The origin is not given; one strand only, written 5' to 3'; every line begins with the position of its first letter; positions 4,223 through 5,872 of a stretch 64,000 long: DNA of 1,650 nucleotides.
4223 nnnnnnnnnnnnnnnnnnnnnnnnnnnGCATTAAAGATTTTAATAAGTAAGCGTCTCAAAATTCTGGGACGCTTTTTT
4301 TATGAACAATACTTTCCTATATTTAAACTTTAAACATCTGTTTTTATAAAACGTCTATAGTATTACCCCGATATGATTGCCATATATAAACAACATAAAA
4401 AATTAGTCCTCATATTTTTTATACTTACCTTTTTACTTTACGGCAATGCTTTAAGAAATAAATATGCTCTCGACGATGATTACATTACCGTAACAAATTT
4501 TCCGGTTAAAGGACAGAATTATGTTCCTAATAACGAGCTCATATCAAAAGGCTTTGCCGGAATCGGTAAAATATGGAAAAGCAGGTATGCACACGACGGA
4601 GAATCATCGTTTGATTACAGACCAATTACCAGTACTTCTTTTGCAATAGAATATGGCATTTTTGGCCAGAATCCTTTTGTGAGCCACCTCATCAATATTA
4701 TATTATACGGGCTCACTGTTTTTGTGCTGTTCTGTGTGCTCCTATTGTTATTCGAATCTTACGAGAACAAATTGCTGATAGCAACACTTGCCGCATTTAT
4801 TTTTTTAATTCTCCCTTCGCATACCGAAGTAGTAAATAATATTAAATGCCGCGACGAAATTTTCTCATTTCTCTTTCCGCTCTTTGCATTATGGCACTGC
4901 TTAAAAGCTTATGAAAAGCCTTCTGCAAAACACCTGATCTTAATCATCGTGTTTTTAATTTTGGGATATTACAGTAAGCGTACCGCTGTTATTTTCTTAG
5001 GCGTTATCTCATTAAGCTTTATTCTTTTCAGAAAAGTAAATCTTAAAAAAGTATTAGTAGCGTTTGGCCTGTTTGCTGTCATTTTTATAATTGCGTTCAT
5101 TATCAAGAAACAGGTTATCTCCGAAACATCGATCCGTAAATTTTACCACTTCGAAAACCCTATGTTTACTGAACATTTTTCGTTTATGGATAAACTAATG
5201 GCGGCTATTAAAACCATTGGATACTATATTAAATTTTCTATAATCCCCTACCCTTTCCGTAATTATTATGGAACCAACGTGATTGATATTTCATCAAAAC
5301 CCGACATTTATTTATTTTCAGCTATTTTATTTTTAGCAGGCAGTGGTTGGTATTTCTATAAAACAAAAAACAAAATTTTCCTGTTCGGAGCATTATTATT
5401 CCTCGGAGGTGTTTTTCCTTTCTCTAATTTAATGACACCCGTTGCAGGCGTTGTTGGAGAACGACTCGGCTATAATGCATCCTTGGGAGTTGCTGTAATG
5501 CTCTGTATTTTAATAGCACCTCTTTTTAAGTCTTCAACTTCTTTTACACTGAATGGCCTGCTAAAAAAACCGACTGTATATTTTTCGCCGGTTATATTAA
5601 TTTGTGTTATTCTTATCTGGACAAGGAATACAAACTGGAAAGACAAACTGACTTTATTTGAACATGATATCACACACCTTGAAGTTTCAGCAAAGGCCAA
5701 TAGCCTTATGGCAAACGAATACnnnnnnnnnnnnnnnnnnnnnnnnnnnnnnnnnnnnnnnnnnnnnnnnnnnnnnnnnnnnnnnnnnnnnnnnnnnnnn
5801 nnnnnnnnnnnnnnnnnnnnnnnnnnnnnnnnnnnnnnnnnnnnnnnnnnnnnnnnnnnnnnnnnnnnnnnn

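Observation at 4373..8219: Tandem bacterial TMTC homologues with the full eukaryote-like motif series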

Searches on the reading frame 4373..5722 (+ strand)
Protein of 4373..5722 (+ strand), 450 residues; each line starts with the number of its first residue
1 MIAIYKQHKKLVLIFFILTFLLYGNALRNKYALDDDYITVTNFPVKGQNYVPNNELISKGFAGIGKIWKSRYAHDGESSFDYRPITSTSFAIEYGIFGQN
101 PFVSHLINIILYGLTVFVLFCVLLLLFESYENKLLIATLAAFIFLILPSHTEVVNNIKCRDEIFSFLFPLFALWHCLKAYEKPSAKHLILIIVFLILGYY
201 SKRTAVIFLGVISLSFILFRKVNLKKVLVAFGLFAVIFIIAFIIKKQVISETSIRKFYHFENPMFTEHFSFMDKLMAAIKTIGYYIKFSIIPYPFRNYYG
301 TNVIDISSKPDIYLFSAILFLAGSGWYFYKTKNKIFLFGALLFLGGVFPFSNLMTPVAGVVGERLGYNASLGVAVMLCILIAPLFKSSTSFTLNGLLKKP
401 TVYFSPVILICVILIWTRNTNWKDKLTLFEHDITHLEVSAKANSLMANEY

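Call 8: search_solved_structures(query=window:4373-5722:+, max_evalue=10, show_alignments=3)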
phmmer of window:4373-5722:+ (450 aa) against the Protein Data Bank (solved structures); distinct sequences matched with E-value up to 10: 0.

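Call 9: find_homologous_proteins(query=window:4373-5722:+, max_evalue=0.001)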
Query window:4373-5722:+ (450 aa): 268 proteins with E <= 0.001 among 8000 candidates; the best 120 are listed.
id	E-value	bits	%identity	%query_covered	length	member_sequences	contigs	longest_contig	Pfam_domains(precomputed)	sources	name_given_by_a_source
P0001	1.1e-277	939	92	100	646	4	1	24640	PF14559.13,PF13414.13,PF00515.35,PF13432.13,PF13181.13,PF07719.24,PF13231.13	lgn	-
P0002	7.4e-213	726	69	100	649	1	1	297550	PF14559.13,PF13431.13,PF13414.13,PF00515.35,PF13424.13,PF13432.13,PF13181.13,PF07719.24,PF13231.13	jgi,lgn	jgi:hypothetical protein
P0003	1.1e-203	695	67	100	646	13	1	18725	PF13414.13,PF00515.35,PF13424.13,PF13176.13,PF13432.13,PF13428.13,PF13181.13,PF07719.24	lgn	-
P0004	1.5e-203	695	67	100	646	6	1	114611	PF14559.13,PF13414.13,PF13371.13,PF00515.35,PF13424.13,PF13176.13,PF13432.13,PF13428.13,PF13181.13,PF07719.24,PF13374.13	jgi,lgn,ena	-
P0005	8.6e-202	689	67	100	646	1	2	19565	PF14559.13,PF13431.13,PF13414.13,PF00515.35,PF13424.13,PF13432.13,PF13428.13,PF13181.13,PF07719.24,PF13174.13,PF13231.13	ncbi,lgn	-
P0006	3.0e-199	681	66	100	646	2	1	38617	PF14559.13,PF13431.13,PF13414.13,PF00515.35,PF13424.13,PF13432.13,PF13428.13,PF13181.13,PF07719.24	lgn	-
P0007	1.0e-198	679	65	100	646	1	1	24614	PF14559.13,PF13431.13,PF13414.13,PF00515.35,PF13424.13,PF13432.13,PF13181.13,PF07719.24,PF13231.13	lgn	-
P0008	1.3e-196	672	64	100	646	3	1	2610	PF13431.13,PF13414.13,PF00515.35,PF13432.13,PF13181.13,PF07719.24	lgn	-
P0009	2.3e-195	668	64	100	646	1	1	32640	PF14559.13,PF13431.13,PF13414.13,PF13371.13,PF00515.35,PF13424.13,PF13432.13,PF13428.13,PF13181.13,PF07719.24,PF13374.13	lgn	-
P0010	5.6e-195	667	64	100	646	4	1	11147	PF13431.13,PF13414.13,PF00515.35,PF13424.13,PF13432.13,PF13428.13,PF07719.24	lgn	-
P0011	1.1e-191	656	63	100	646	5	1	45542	PF14559.13,PF13431.13,PF13414.13,PF13371.13,PF00515.35,PF13424.13,PF13432.13,PF13428.13,PF13181.13,PF07719.24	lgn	-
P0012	9.9e-185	633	61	100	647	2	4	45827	PF14559.13,PF13431.13,PF13414.13,PF00515.35,PF13432.13,PF13428.13,PF07719.24,PF13231.13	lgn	-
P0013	2.6e-164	566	57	100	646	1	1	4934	PF13414.13,PF00515.35,PF13181.13,PF07719.24,PF13231.13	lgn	-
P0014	5.8e-164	565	55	100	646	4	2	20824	PF14559.13,PF13431.13,PF13414.13,PF00515.35,PF13424.13,PF13428.13,PF13181.13,PF07719.24,PF13174.13,PF13231.13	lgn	-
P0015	1.3e-163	563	56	100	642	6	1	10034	PF13414.13,PF00515.35,PF13424.13,PF07719.24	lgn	-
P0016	9.4e-163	561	55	100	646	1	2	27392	PF13431.13,PF13414.13,PF00515.35,PF13424.13,PF13181.13,PF07719.24,PF13231.13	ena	-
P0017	1.4e-160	553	55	100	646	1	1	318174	PF14559.13,PF13414.13,PF00515.35,PF13424.13,PF13181.13,PF07719.24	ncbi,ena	-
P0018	2.6e-160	552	57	100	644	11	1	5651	PF13414.13,PF00515.35,PF13181.13,PF07719.24,PF13231.13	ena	-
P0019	5.8e-160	551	56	100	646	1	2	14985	PF07719.24,PF13231.13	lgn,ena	-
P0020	6.1e-160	551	54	100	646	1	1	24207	PF13431.13,PF13414.13,PF00515.35,PF13424.13,PF13181.13,PF07719.24,PF13231.13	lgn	-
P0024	4.6e-159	548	55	100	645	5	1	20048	PF00515.35,PF13181.13,PF07719.24,PF13231.13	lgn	-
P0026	3.8e-158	545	54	100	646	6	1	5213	PF13431.13,PF13414.13,PF00515.35,PF13424.13,PF13428.13,PF13181.13,PF07719.24,PF13231.13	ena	-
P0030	7.3e-157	541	54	100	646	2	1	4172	PF14559.13,PF13414.13,PF00515.35,PF13424.13,PF13432.13,PF13428.13,PF13181.13,PF07719.24,PF13231.13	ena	-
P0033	6.6e-156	538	55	100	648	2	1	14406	PF13431.13,PF13414.13,PF00515.35,PF13424.13,PF13181.13,PF07719.24,PF13231.13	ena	-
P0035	1.1e-155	537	55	100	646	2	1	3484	PF13424.13,PF13181.13,PF13231.13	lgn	-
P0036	1.8e-155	537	54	100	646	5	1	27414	PF00515.35,PF13424.13,PF13181.13,PF07719.24,PF13231.13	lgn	-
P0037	2.7e-155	536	54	100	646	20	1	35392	PF14559.13,PF13431.13,PF13414.13,PF00515.35,PF13424.13,PF13432.13,PF13428.13,PF13181.13,PF07719.24,PF13231.13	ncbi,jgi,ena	-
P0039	6.5e-155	535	53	100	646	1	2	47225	PF13431.13,PF13414.13,PF00515.35,PF13181.13,PF07719.24,PF13231.13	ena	-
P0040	6.6e-155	535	54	100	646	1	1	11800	PF13431.13,PF13414.13,PF00515.35,PF13424.13,PF13181.13,PF07719.24,PF13231.13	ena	-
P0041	7.7e-155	534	54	100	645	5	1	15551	PF13414.13,PF00515.35,PF13181.13,PF07719.24,PF13231.13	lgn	-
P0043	2.1e-154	533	53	100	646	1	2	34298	PF13414.13,PF00515.35,PF13424.13,PF13181.13,PF07719.24,PF13231.13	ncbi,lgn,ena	-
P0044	2.3e-154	533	54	99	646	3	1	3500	PF14559.13,PF13431.13,PF13414.13,PF00515.35,PF13424.13,PF13432.13,PF13428.13,PF13181.13,PF07719.24,PF13231.13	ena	-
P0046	4.0e-154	532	55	100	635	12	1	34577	PF13181.13,PF07719.24,PF13231.13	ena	-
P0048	2.2e-153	530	53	100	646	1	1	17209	PF00515.35,PF13181.13,PF07719.24,PF13231.13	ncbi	-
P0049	4.2e-153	529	52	100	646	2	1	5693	PF13431.13,PF13414.13,PF00515.35,PF13424.13,PF13181.13,PF07719.24,PF13231.13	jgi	jgi:tetratricopeptide (TPR) repeat protein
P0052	2.7e-152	526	52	100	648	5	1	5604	PF00515.35,PF13424.13,PF13181.13,PF07719.24,PF13231.13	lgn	-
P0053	5.5e-152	525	54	100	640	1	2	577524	PF00515.35,PF13424.13,PF13181.13,PF07719.24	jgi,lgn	-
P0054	6.9e-152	525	52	100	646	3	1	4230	PF13431.13,PF13414.13,PF00515.35,PF13424.13,PF13181.13,PF07719.24,PF13231.13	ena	-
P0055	9.1e-152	524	54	100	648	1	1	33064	PF14559.13,PF13431.13,PF13414.13,PF00515.35,PF13424.13,PF13432.13,PF13428.13,PF13181.13,PF07719.24,PF13174.13,PF13231.13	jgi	jgi:hypothetical protein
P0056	1.9e-151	523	52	100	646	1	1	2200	PF14559.13,PF13431.13,PF13414.13,PF00515.35,PF13424.13,PF13181.13,PF07719.24,PF13231.13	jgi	jgi:tetratricopeptide (TPR) repeat protein/type IV secretory pathway VirB2 component (pilin)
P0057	5.1e-151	522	52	100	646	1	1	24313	PF13431.13,PF13414.13,PF00515.35,PF13424.13,PF13181.13,PF07719.24,PF13231.13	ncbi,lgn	-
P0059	3.5e-150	519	52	100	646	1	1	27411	PF13431.13,PF13414.13,PF00515.35,PF13424.13,PF13428.13,PF13181.13,PF07719.24,PF13231.13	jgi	jgi:tetratricopeptide (TPR) repeat protein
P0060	7.3e-149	515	53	100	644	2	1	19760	PF13431.13,PF13414.13,PF00515.35,PF13424.13,PF13181.13,PF07719.24,PF13231.13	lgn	-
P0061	3.0e-148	513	52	100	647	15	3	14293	PF14559.13,PF13414.13,PF00515.35,PF13424.13,PF13432.13,PF13428.13,PF13181.13,PF07719.24,PF13174.13,PF13231.13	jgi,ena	jgi:tetratricopeptide (TPR) repeat protein/type IV secretory pathway VirB2 component (pilin)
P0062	3.9e-148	512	51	100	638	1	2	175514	PF25063.1,PF13414.13,PF00515.35,PF13424.13,PF13181.13,PF07719.24,PF13231.13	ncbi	-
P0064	1.1e-147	511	53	95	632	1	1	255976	PF00515.35,PF13424.13,PF13176.13,PF13432.13,PF13181.13,PF07719.24,PF13231.13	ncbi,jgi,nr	ncbi:MAG: tetratricopeptide repeat protein [Bacteroidota bacterium]|jgi:tetratricopeptide (TPR) repe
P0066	1.6e-146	507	53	99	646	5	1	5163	PF00515.35,PF13181.13,PF07719.24,PF13231.13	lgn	-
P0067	2.8e-146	506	51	100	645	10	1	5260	PF00515.35,PF13424.13,PF13432.13,PF13181.13,PF07719.24,PF13231.13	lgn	-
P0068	2.1e-145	503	51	100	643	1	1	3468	PF14559.13,PF00515.35,PF13424.13,PF13181.13,PF07719.24,PF13231.13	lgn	-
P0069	3.2e-145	503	51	100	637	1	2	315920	PF25063.1,PF13414.13,PF00515.35,PF13424.13,PF13432.13,PF13181.13,PF07719.24,PF13231.13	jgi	jgi:tetratricopeptide (TPR) repeat protein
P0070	7.0e-145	502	51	100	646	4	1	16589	PF14559.13,PF13431.13,PF00515.35,PF13181.13,PF07719.24,PF13231.13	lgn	-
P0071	8.3e-145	501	50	100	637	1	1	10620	PF14559.13,PF13414.13,PF00515.35,PF13424.13,PF13176.13,PF13432.13,PF13181.13,PF07719.24,PF13231.13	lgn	-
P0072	1.3e-144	501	53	98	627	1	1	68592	PF00515.35,PF13424.13,PF13432.13,PF13181.13,PF07719.24,PF13231.13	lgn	-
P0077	4.6e-143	496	51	100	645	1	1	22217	PF14559.13,PF13414.13,PF00515.35,PF13424.13,PF13181.13,PF07719.24,PF13231.13,PF13374.13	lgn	-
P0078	1.4e-142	494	53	98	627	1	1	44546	PF00515.35,PF13424.13,PF13176.13,PF13181.13,PF07719.24,PF13231.13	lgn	-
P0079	4.7e-141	489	50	100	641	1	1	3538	PF00515.35,PF13424.13,PF13181.13,PF07719.24,PF13231.13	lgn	-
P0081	1.2e-140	488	50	100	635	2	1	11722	PF25063.1,PF13431.13,PF13414.13,PF00515.35,PF12895.14,PF13424.13,PF13181.13,PF07719.24,PF13231.13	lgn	-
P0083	1.7e-140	487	50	100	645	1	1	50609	PF00515.35,PF13424.13,PF13176.13,PF13181.13,PF07719.24,PF13231.13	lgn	-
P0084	2.6e-140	487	51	100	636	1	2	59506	PF25063.1,PF13414.13,PF13176.13,PF13428.13,PF13374.13,PF14559.13,PF00515.35,PF12895.14,PF13424.13,PF13181.13,PF07719.24,PF13231.13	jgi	jgi:tetratricopeptide (TPR) repeat protein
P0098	1.8e-131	457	48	98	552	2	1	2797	PF13231.13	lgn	-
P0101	2.5e-130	454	50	96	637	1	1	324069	PF00515.35,PF13424.13,PF13432.13,PF13428.13,PF13181.13,PF07719.24,PF13231.13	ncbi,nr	ncbi:MAG: hypothetical protein JST26_14560 [Bacteroidetes bacterium]|nr:hypothetical protein [Bacter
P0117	3.6e-111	391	43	100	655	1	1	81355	PF00515.35,PF07719.24,PF13231.13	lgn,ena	-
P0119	1.9e-109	385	45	99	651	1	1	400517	PF07719.24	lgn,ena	-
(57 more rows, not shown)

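Call 31: find_encoding_contigs(protein=P0002, flank=10000, max_places=3)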
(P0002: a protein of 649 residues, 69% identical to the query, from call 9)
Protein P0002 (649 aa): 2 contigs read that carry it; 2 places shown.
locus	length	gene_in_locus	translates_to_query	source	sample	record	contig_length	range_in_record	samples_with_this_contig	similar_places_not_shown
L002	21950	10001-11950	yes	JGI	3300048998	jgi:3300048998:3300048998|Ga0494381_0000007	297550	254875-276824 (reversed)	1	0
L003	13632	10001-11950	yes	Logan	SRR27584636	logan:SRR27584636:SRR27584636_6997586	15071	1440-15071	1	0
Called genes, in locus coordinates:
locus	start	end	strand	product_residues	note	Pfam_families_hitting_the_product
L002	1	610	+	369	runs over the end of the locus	PF00685:Sulfotransfer_1, PF13469:Sulfotransfer_3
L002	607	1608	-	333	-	PF00685:Sulfotransfer_1, PF13469:Sulfotransfer_3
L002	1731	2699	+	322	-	PF13469:Sulfotransfer_3, PF00685:Sulfotransfer_1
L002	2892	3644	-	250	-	PF05118:Asp_Arg_Hydrox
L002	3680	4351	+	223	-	PF05118:Asp_Arg_Hydrox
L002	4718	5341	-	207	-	PF13302:Acetyltransf_3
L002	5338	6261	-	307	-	PF00535:Glycos_transf_2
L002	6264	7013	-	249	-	PF00106:adh_short, PF08659:KR (weak), PF23441:SDR, PF13561:adh_short_C2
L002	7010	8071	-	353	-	PF08545:ACP_syn_III, PF08541:ACP_syn_III_C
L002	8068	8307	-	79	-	-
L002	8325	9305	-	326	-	PF08545:ACP_syn_III, PF08541:ACP_syn_III_C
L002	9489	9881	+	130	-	-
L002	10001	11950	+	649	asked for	PF13231:PMT_2 (weak), PF13181:TPR_8 (faint), PF13424:TPR_12 (faint), PF13414:TPR_11 (faint), PF13431:TPR_17 (faint), PF13432:TPR_16 (faint), PF00515:TPR_1 (weak), PF07719:TPR_2 (weak), +1 more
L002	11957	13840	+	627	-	PF23914:TPR_CcmH_CycH (faint), PF00515:TPR_1 (faint), PF07719:TPR_2 (faint), PF13181:TPR_8 (faint), PF13414:TPR_11 (faint), PF13428:TPR_14 (faint), PF13431:TPR_17 (faint), PF14559:TPR_19, +1 more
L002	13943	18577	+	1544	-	PF26766:Choice_anch_L, PF19081:Ig_7 (weak), PF00801:PKD (weak), PF18911:PKD_4, PF13585:CHU_C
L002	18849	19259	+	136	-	PF00164:Ribosom_S12_S23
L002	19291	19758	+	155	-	PF00177:Ribosomal_S7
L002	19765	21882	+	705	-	PF00009:GTP_EFTU, PF03144:GTP_EFTU_D2, PF22042:EF-G_D2, PF14492:EFG_III, PF16658:RF3_C (weak), PF03764:EFG_IV, PF00679:EFG_C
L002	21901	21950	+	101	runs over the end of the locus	PF00338:Ribosomal_S10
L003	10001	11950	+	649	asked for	PF13231:PMT_2 (weak), PF13181:TPR_8 (faint), PF13424:TPR_12 (faint), PF13414:TPR_11 (faint), PF13431:TPR_17 (faint), PF13432:TPR_16 (faint), PF00515:TPR_1 (weak), PF07719:TPR_2 (weak), +1 more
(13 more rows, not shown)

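Call 32: find_encoding_contigs(protein=P0017, flank=10000, max_places=1)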
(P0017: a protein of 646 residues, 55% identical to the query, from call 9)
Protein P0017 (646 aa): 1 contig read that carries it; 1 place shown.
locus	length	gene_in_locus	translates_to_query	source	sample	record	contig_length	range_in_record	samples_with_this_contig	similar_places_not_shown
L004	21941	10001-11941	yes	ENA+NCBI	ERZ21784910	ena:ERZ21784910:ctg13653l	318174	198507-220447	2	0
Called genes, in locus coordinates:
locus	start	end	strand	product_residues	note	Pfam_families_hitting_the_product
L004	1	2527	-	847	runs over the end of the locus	-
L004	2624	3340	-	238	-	PF05118:Asp_Arg_Hydrox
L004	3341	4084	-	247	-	PF05118:Asp_Arg_Hydrox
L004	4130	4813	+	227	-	PF05118:Asp_Arg_Hydrox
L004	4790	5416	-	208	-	PF13302:Acetyltransf_3 (weak)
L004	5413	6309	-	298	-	PF00535:Glycos_transf_2, PF10111:Glyco_tranf_2_2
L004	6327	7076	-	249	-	PF00106:adh_short, PF01370:Epimerase, PF08659:KR, PF13561:adh_short_C2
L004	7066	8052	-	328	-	PF08545:ACP_syn_III, PF08541:ACP_syn_III_C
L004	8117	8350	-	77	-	-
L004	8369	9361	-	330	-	PF08392:FAE1_CUT1_RppA (weak), PF08545:ACP_syn_III, PF08541:ACP_syn_III_C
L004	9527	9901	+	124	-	-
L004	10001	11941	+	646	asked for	PF13424:TPR_12 (faint), PF07719:TPR_2 (faint), PF13181:TPR_8 (faint), PF13414:TPR_11 (faint), PF14559:TPR_19 (faint), PF00515:TPR_1 (weak)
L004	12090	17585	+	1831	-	PF19081:Ig_7, PF18911:PKD_4, PF00801:PKD (weak), PF13585:CHU_C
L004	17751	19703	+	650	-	PF13431:TPR_17 (faint), PF07719:TPR_2 (faint), PF13181:TPR_8 (faint), PF14559:TPR_19 (weak)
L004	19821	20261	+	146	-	-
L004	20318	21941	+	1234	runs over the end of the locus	PF19408:PKD_6, PF19081:Ig_7, PF00801:PKD, PF18911:PKD_4, PF13585:CHU_C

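Call 33: find_encoding_contigs(protein=P0053, flank=10000, max_places=1)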
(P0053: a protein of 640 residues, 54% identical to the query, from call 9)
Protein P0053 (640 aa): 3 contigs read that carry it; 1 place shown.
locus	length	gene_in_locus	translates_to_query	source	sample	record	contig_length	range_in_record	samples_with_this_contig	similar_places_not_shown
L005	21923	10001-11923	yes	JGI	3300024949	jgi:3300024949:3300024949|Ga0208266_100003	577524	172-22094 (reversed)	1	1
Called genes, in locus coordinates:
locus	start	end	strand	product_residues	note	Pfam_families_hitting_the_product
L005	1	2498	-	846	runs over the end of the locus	-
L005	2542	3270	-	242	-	PF05118:Asp_Arg_Hydrox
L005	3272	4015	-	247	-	PF05118:Asp_Arg_Hydrox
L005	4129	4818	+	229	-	PF05118:Asp_Arg_Hydrox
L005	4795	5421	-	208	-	PF13302:Acetyltransf_3 (weak)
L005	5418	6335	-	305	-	PF00535:Glycos_transf_2, PF10111:Glyco_tranf_2_2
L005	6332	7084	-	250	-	PF23441:SDR (faint), PF00106:adh_short, PF01370:Epimerase (weak), PF08659:KR, PF13561:adh_short_C2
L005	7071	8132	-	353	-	PF08545:ACP_syn_III, PF08541:ACP_syn_III_C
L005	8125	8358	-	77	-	-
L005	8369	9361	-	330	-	PF08392:FAE1_CUT1_RppA (weak), PF08545:ACP_syn_III, PF08541:ACP_syn_III_C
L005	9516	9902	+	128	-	-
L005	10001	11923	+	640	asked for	PF00515:TPR_1 (faint), PF07719:TPR_2 (faint), PF13181:TPR_8 (faint), PF13424:TPR_12 (faint)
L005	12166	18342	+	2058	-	-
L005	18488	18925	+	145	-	-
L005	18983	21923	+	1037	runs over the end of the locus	?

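Call 34: find_encoding_contigs(protein=P0119, flank=10000, max_places=1)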
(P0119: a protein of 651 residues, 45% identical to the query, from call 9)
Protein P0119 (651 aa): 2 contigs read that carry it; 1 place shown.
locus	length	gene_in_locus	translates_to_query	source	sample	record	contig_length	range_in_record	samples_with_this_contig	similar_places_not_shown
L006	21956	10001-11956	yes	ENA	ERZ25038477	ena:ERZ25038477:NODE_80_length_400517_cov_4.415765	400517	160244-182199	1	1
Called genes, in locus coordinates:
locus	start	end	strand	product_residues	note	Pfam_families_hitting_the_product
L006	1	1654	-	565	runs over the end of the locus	PF02543:Carbam_trans_N, PF16861:Carbam_trans_C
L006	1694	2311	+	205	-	PF05118:Asp_Arg_Hydrox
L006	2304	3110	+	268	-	-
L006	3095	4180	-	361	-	PF01494:FAD_binding_3, PF04820:Trp_halogenase (faint), PF07992:Pyr_redox_2 (weak), PF13738:Pyr_redox_3 (faint)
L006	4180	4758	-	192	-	PF05118:Asp_Arg_Hydrox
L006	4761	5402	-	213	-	PF13420:Acetyltransf_4 (weak)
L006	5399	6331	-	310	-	PF00535:Glycos_transf_2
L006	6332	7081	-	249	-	PF00106:adh_short, PF08659:KR, PF23441:SDR, PF13561:adh_short_C2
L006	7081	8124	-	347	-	PF08545:ACP_syn_III, PF08541:ACP_syn_III_C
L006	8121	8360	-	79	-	-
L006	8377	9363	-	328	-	PF08392:FAE1_CUT1_RppA (weak), PF08545:ACP_syn_III, PF08541:ACP_syn_III_C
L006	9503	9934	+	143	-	-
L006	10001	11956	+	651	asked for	PF07719:TPR_2 (faint)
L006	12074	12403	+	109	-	-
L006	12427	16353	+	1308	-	PF00801:PKD (weak), PF18911:PKD_4, PF13585:CHU_C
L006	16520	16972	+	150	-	-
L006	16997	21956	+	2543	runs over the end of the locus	PF00431:CUB (weak), PF01483:P_proprotein, PF18911:PKD_4, PF13585:CHU_C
